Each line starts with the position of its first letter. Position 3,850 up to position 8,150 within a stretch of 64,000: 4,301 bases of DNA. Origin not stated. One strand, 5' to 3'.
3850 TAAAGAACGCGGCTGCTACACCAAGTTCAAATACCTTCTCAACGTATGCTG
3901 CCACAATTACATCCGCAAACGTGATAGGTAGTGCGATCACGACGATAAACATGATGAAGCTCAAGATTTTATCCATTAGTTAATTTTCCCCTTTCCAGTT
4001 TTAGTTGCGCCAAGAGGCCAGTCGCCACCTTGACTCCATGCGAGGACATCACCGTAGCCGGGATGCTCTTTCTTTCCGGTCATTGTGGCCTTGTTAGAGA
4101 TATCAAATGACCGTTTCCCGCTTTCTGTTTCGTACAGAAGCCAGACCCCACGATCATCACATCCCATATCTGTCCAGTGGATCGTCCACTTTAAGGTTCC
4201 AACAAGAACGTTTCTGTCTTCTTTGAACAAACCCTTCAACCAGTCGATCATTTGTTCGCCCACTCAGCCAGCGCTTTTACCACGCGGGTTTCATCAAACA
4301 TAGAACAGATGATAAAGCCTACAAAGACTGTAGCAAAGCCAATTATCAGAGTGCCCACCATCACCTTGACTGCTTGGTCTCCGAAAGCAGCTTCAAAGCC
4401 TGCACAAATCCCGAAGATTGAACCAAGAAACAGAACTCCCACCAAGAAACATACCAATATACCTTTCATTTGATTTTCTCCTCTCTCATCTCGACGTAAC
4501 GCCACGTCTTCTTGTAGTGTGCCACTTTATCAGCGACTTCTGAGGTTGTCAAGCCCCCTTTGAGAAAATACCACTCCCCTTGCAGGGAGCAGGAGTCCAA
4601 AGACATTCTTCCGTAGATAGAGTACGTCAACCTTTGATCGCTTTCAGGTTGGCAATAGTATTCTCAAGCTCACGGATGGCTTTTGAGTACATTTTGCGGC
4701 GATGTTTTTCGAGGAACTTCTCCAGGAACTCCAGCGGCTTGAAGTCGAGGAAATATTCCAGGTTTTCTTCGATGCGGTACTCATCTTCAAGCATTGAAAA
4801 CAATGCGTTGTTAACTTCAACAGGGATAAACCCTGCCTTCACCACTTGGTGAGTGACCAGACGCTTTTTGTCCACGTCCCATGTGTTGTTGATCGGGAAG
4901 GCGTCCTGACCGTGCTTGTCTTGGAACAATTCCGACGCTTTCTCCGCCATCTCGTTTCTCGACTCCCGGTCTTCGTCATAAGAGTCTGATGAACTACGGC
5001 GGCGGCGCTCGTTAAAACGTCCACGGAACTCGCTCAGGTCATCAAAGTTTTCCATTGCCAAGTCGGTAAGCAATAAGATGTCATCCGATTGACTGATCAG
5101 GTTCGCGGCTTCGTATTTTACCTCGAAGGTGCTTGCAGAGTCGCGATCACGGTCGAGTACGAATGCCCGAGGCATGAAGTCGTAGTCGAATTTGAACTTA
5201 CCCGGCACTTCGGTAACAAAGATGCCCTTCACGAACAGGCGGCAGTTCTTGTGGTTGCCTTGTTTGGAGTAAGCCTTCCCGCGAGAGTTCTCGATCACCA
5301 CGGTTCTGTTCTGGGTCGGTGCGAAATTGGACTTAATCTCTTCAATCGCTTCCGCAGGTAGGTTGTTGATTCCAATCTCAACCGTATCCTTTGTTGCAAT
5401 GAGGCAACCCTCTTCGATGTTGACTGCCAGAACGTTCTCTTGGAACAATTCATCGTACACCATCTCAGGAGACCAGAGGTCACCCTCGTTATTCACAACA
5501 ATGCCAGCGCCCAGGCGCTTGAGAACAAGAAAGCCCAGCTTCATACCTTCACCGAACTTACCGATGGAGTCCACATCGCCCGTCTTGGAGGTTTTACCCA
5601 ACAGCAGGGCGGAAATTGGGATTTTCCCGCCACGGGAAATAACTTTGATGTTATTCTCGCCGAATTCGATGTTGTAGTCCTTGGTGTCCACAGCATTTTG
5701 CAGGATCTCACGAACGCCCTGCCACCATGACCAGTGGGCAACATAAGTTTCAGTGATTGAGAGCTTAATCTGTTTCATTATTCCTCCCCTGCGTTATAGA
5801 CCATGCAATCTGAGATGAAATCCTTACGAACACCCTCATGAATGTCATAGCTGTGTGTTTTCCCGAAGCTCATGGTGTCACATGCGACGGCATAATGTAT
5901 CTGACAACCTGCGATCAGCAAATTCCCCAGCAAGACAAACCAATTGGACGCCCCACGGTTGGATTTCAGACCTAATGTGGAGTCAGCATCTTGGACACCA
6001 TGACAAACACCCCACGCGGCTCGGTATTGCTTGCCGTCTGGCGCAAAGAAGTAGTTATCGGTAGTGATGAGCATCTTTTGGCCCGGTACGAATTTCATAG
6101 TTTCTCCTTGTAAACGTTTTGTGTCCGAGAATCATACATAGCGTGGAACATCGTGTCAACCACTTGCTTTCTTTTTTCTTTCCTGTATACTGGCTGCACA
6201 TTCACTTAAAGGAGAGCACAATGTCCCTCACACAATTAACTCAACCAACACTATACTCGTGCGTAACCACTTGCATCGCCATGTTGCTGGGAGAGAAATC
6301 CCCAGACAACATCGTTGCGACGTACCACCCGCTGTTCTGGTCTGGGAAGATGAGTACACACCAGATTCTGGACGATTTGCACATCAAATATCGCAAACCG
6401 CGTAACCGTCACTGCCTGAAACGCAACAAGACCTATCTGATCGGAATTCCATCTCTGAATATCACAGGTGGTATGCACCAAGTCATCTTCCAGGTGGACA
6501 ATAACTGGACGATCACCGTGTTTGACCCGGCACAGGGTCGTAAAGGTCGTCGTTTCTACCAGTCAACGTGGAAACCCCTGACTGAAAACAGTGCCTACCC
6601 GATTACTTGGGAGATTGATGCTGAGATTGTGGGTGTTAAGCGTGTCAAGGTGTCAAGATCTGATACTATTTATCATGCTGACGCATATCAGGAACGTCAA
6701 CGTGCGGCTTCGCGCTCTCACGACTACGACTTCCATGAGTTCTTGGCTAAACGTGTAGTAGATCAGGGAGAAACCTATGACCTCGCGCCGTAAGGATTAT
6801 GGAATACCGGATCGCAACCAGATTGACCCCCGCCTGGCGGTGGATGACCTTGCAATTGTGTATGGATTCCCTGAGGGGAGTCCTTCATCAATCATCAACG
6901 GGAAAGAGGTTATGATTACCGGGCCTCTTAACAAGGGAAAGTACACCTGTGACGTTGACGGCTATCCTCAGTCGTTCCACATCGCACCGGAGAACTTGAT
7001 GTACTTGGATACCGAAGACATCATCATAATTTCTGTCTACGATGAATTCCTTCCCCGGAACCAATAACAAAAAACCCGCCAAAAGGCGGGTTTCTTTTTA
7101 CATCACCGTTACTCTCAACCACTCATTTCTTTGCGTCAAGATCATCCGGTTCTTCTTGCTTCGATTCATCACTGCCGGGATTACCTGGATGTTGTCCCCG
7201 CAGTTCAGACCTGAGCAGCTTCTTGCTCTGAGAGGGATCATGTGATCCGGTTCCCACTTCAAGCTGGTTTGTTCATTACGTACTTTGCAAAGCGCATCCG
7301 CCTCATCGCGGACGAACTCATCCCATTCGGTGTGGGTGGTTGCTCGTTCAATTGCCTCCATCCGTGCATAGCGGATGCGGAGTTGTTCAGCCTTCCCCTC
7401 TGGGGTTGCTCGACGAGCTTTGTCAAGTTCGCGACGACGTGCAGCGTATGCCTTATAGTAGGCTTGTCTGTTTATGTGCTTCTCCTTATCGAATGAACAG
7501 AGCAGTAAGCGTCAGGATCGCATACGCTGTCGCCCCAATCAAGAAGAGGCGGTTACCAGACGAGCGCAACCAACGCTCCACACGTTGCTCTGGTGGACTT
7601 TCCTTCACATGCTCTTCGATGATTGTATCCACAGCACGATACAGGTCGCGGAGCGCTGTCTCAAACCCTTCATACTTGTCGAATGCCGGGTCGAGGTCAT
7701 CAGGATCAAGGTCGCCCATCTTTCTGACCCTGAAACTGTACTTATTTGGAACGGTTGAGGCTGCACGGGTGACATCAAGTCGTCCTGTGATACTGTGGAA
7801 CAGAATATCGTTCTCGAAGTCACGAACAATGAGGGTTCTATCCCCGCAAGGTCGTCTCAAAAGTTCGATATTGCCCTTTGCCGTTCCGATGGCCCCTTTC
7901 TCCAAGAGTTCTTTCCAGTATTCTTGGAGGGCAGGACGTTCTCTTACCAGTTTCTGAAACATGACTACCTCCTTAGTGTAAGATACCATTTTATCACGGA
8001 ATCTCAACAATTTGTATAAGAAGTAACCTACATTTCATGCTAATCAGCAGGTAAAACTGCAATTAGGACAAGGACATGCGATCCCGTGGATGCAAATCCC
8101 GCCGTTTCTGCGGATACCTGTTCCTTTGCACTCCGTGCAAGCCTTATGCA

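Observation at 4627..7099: Orphan GHKL ATPase followed by an opposite-strand C39-like peptidase islet bounded by a bidirectional terminator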

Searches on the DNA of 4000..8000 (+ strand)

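Call 3: search_dna_similar(query=window:4000-8000:+, collection=phages, mode=near, max_rows=30)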
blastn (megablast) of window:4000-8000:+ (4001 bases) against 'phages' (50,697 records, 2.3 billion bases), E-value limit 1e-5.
Records with a match: 6; places in all: 6; records where one place covers at least 80% of the query: 2.
Best place of each record, by identity: >=99% 2; 80-90% 4.
By first word of the organism name: Erwinia 6.
By host as written in the record: Erwinia amylovora 1/79Sm 2; Erwinia pyrifoliae 2; Erwinia amylovora TS3128 2.
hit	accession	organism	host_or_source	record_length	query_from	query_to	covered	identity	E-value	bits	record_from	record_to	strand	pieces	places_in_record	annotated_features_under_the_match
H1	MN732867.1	Erwinia phage Hena1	Erwinia amylovora 1/79Sm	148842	1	4001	100%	100.0%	0e+0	7389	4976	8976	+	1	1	hypothetical protein (x8)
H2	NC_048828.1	Erwinia phage Hena1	Erwinia amylovora 1/79Sm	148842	1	4001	100%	100.0%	0e+0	7389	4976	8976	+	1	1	hypothetical protein (x7) | virion structural protein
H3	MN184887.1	Erwinia phage pEp_SNUABM_01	Erwinia pyrifoliae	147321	477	4001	30%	81.1%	0e+0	956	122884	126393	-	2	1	hypothetical protein (x6) | putative membrane protein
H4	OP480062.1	Erwinia phage pEa_SNUABM_55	Erwinia amylovora TS3128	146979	477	4001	30%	81.1%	0e+0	956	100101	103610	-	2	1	hypothetical protein (x7)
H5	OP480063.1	Erwinia phage pEa_SNUABM_56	Erwinia amylovora TS3128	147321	477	4001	30%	81.1%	0e+0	956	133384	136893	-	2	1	hypothetical protein (x7)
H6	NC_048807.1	Erwinia phage pEp_SNUABM_01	Erwinia pyrifoliae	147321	477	4001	30%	81.1%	0e+0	956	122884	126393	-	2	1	hypothetical protein (x6) | virion structural protein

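Call 5: get_annotated_region(hit=H2, flank=4000)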
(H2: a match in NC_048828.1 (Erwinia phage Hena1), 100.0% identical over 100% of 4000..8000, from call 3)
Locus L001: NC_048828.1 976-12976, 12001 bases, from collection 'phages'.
description: Erwinia phage Hena1, complete genome.
organism: Erwinia phage Hena1 (NCBI taxid 2678601)
taxonomy: Viruses; Duplodnaviria; Heunggongvirae; Uroviricota; Caudoviricetes; Vequintavirinae; Henunavirus; Henunavirus hena1
host: Erwinia amylovora 1/79Sm; source: garden's soil; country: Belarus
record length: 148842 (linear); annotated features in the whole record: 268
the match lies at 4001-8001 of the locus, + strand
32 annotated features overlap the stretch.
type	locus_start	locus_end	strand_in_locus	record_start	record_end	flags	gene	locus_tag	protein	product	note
CDS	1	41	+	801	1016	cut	-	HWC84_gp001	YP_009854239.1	hypothetical protein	-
CDS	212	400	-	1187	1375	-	-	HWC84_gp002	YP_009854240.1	hypothetical protein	-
CDS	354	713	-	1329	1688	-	-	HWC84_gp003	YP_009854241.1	hypothetical protein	-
CDS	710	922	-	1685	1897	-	-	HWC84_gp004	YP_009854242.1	hypothetical protein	-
CDS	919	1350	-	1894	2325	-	-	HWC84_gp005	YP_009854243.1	hypothetical protein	-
CDS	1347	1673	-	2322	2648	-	-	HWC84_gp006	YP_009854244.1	hypothetical protein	-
CDS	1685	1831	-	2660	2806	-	-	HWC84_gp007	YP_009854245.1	hypothetical protein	-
CDS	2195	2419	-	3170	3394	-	-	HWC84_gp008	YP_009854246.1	hypothetical protein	-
CDS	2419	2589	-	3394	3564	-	-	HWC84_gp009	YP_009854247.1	hypothetical protein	-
CDS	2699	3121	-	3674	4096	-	-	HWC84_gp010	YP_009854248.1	hypothetical protein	-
CDS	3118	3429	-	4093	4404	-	-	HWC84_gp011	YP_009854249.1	hypothetical protein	-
CDS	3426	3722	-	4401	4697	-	-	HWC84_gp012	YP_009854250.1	hypothetical protein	-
CDS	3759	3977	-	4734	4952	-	-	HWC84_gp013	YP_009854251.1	hypothetical protein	-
CDS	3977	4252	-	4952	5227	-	-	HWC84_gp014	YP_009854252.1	hypothetical protein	-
CDS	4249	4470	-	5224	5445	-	-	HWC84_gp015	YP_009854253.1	hypothetical protein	-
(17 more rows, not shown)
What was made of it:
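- Checked: The window is 100% identical to Erwinia phage Hena1 NC_048828, with window position = record position - 975 (calls 3, 5).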

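Call 6: get_annotated_region(hit=H6, flank=4000)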
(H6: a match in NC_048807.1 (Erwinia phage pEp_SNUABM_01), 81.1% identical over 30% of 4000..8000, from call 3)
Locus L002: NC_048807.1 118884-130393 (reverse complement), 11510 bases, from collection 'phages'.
description: Erwinia phage pEp_SNUABM_01, complete genome.
organism: Erwinia phage pEp_SNUABM_01 (NCBI taxid 2601643)
taxonomy: Viruses; Duplodnaviria; Heunggongvirae; Uroviricota; Caudoviricetes; Vequintavirinae; Henunavirus; Henunavirus SNUABM01
host: Erwinia pyrifoliae; source: -; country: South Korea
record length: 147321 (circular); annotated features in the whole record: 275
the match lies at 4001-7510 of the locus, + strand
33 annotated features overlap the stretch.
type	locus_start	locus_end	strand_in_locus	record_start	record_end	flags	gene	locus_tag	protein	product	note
CDS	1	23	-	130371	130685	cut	-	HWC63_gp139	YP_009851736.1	hypothetical protein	-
CDS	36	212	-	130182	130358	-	-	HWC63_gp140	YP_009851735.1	hypothetical protein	-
CDS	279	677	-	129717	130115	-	-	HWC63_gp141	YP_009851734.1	hypothetical protein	-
CDS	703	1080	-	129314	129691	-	-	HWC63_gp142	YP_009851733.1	hypothetical protein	-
CDS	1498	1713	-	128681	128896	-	-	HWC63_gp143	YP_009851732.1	hypothetical protein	-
CDS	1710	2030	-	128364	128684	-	-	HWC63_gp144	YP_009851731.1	hypothetical protein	-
CDS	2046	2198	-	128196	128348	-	-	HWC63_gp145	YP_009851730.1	hypothetical protein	-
CDS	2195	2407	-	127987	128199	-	-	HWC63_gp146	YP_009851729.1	hypothetical protein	-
CDS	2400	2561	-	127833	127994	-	-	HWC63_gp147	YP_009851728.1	hypothetical protein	-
CDS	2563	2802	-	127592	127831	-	-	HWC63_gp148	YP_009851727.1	hypothetical protein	-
CDS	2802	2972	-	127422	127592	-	-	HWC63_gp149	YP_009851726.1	hypothetical protein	-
CDS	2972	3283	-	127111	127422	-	-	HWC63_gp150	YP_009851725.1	hypothetical protein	-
CDS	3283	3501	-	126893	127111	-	-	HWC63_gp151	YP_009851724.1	hypothetical protein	-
CDS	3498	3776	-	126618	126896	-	-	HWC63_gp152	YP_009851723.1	hypothetical protein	-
CDS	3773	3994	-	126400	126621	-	-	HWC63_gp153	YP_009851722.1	hypothetical protein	-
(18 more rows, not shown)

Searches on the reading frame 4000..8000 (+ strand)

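Call 46: search_protein_families(library=phrogs, proteins=[L002:6600-6980:-], max_evalue=0.01)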
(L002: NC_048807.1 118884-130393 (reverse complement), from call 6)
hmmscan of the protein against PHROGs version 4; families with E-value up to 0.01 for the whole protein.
L002:6600-6980:- (126 aa): 2 families
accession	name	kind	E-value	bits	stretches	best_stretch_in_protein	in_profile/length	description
phrog_1035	-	DNA, RNA and nucleotide metabolism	1e-17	65.9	1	6-121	98-223/271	endonuclease VII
phrog_26577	-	unknown function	0.00021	22.6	1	46-110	37-105/119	-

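Call 66: search_protein_families(library=phrogs, proteins=[L002:3991-4155:-], max_evalue=0.01)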
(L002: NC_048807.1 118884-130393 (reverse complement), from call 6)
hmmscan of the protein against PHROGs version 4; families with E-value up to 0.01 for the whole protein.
L002:3991-4155:- (54 aa): 1 family
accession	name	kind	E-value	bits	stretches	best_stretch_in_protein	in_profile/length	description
phrog_2381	-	unknown function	3.7e-17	62.8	1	1-52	8-55/60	-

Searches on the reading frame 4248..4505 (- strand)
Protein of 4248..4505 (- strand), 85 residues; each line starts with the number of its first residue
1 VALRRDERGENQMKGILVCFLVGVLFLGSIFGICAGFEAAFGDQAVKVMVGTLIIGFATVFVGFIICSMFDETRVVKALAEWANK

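Call 4: search_protein_families(library=pfam, proteins=[window:4248-4505:-], max_evalue=1)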
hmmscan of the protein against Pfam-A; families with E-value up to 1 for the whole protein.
window:4248-4505:- (85 aa): 6 families
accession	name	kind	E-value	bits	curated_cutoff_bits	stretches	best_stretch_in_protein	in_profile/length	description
PF09835.14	DUF2062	-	0.048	14.1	27.4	0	9-37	104-132/147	Uncharacterized protein conserved in bacteria (DUF2062)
PF03600.22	CitMHS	-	0.05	13.1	31.9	1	17-83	13-68/336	Citrate transporter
PF10247.14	Romo1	-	0.35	11.7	27.6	1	15-67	9-60/66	Reactive mitochondrial oxygen species modulator 1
PF09990.14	DUF2231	-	0.4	11.2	26.4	1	16-70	7-63/139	Predicted membrane protein (DUF2231)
PF19942.4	DUF6404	-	0.53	11.1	27.6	1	19-83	46-113/115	Family of unknown function (DUF6404)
PF12698.13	ABC2_membrane_3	-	0.57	9.7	31.6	1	16-75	211-270/347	ABC-2 family transporter protein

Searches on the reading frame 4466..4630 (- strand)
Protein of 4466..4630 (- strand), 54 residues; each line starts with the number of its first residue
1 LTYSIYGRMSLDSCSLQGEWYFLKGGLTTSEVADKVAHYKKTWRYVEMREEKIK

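Call 7: search_protein_families(library=phrogs, proteins=[window:4466-4630:-], max_evalue=0.01)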
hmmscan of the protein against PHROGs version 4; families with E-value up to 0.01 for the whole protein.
window:4466-4630:- (54 aa): 1 family
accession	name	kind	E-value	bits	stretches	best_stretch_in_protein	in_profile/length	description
phrog_2381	-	unknown function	3.4e-18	66.1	1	1-52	8-55/60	-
